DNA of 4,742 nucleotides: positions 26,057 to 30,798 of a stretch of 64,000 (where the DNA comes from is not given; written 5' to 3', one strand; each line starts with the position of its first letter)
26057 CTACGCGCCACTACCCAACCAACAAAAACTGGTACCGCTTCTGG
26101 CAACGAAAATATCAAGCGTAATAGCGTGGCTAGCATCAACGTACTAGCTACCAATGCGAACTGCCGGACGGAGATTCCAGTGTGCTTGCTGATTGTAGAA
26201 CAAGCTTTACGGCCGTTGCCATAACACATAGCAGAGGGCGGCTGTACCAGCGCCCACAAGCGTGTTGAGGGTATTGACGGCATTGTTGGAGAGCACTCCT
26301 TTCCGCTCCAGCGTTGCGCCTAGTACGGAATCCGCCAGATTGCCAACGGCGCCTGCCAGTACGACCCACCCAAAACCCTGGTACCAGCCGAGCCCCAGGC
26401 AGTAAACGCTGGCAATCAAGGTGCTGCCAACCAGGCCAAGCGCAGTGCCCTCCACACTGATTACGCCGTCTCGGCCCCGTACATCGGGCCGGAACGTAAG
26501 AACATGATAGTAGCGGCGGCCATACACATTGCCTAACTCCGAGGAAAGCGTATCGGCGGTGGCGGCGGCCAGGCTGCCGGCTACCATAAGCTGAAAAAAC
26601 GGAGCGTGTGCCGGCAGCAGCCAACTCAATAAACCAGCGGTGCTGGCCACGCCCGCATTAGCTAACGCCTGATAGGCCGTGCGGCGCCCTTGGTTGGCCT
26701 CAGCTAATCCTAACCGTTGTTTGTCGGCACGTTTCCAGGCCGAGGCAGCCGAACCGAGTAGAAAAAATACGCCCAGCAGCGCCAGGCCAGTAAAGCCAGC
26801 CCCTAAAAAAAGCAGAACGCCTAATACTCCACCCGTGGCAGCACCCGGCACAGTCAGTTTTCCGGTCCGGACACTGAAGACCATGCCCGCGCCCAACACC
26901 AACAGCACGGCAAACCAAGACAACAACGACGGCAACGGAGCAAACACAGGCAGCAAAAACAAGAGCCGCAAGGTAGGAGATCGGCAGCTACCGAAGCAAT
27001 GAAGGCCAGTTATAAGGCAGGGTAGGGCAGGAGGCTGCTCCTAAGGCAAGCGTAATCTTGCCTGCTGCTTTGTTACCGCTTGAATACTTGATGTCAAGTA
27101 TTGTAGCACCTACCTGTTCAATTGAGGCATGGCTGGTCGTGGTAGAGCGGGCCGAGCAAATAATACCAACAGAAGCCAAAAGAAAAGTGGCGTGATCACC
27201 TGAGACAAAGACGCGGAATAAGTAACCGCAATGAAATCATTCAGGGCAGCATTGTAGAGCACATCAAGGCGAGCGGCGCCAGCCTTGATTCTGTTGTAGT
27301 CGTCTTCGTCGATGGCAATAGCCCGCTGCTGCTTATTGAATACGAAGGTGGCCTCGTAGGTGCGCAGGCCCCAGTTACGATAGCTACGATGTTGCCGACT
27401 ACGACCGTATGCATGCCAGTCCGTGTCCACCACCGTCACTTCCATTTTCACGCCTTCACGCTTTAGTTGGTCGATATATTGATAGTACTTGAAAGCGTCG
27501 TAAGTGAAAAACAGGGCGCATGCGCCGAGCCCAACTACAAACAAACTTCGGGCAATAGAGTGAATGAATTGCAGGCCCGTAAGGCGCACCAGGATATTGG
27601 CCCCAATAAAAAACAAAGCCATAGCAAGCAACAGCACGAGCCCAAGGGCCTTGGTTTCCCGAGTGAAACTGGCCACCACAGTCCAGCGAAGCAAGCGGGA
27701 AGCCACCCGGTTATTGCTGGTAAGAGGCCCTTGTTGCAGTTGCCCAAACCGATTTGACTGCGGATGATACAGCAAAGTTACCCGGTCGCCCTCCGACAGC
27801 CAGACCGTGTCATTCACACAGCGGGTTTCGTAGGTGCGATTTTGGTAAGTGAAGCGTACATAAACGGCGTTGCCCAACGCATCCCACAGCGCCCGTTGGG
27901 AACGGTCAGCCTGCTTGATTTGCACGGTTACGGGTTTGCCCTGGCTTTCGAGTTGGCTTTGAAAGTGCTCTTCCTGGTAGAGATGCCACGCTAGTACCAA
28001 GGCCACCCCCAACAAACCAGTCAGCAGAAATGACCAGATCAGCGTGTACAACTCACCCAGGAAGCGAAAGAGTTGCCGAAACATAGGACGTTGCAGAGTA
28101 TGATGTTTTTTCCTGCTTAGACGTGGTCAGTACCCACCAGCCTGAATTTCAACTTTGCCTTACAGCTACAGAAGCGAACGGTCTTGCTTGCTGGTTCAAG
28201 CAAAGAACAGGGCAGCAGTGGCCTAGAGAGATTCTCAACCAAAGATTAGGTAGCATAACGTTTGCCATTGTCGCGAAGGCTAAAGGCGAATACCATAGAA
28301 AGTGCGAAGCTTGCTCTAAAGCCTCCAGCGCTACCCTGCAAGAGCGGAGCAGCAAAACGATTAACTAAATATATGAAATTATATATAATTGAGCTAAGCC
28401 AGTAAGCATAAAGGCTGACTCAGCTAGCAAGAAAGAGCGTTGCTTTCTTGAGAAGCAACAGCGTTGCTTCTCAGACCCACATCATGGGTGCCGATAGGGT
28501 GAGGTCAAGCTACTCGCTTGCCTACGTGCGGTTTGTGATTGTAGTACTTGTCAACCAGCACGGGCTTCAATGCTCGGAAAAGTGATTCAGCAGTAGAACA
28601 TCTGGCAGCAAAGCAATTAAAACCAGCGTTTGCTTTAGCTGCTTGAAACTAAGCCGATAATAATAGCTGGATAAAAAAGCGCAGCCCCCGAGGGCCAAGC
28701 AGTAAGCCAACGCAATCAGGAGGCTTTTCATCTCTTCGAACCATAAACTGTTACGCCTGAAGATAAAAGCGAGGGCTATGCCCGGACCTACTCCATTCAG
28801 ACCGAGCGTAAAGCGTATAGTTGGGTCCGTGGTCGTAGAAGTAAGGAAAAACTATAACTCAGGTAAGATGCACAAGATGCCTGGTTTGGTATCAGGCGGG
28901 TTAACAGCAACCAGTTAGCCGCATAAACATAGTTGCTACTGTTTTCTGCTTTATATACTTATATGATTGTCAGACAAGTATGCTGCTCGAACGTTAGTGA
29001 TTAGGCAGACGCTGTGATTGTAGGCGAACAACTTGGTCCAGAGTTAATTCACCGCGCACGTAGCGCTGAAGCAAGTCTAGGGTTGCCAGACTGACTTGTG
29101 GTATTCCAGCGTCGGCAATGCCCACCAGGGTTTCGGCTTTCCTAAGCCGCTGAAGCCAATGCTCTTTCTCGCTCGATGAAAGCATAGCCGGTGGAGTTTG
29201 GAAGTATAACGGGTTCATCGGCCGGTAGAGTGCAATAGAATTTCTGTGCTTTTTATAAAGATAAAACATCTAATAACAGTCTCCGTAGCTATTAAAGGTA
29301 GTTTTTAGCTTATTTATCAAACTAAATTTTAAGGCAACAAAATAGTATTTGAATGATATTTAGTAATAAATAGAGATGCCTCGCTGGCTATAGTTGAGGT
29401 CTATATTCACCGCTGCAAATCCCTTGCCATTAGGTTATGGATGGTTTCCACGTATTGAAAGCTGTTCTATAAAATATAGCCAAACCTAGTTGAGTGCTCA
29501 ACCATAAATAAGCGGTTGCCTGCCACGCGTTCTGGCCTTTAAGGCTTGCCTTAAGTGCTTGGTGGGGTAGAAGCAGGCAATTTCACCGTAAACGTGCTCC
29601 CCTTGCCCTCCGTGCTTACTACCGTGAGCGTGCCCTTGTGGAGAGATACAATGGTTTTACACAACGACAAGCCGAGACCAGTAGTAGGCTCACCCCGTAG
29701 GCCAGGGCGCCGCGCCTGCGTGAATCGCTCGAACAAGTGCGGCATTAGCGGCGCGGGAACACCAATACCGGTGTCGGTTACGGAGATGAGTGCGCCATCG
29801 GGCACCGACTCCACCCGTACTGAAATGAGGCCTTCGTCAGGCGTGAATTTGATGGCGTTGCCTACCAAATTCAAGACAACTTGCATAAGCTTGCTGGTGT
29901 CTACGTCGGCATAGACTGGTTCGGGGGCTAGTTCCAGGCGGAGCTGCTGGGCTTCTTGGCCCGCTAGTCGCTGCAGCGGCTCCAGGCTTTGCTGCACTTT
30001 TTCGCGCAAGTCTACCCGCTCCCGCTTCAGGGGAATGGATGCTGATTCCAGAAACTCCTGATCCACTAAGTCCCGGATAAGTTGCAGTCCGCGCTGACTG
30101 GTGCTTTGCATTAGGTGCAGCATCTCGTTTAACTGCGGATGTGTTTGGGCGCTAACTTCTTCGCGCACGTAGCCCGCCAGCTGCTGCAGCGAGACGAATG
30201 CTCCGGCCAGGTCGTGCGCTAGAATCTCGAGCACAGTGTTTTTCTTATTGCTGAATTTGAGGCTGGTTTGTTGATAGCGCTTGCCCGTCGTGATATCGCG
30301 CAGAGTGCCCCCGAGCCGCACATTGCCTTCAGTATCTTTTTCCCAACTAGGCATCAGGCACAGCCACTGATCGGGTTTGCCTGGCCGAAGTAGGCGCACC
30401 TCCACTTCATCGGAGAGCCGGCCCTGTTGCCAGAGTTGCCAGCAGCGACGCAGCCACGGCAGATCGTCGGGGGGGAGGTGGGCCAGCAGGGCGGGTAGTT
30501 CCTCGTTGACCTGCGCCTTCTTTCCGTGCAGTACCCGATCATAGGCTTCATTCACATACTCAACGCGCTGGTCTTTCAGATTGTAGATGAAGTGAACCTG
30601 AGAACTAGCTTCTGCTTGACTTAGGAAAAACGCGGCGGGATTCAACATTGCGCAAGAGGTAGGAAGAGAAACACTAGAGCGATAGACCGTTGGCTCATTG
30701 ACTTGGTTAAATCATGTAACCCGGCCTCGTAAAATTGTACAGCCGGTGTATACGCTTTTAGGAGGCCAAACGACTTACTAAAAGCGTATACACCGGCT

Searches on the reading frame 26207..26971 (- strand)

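Call 85: search_protein_families(library=pfam, proteins=[window:26207-26971:-], max_evalue=0.001)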
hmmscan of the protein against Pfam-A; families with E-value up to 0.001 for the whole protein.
window:26207-26971:- (254 aa): 1 family
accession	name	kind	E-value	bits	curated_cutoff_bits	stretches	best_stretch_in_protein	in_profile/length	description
PF01940.21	DUF92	-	7.2e-49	166.8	27.5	1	28-241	5-251/251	Integral membrane protein DUF92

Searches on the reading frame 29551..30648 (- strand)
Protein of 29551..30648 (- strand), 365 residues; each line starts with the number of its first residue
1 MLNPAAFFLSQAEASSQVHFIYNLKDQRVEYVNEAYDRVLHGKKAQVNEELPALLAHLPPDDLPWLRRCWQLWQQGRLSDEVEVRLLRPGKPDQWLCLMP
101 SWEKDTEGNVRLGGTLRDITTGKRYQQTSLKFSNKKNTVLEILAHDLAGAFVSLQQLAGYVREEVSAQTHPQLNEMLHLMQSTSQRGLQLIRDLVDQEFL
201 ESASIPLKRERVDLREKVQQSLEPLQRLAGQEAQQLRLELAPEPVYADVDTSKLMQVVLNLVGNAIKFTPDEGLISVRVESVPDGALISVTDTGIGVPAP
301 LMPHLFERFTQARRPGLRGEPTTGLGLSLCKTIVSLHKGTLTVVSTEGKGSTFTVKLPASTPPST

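Call 33: search_protein_families(library=pfam, proteins=[window:29551-30648:-], max_evalue=0.00001)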
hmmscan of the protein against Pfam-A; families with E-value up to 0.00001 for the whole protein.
window:29551-30648:- (365 aa): 1 family
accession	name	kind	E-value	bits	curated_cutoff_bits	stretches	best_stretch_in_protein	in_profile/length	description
PF02518.31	HATPase_c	-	3.6e-29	101.9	26.4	1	250-359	2-109/111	Histidine kinase-, DNA gyrase B-, and HSP90-like ATPase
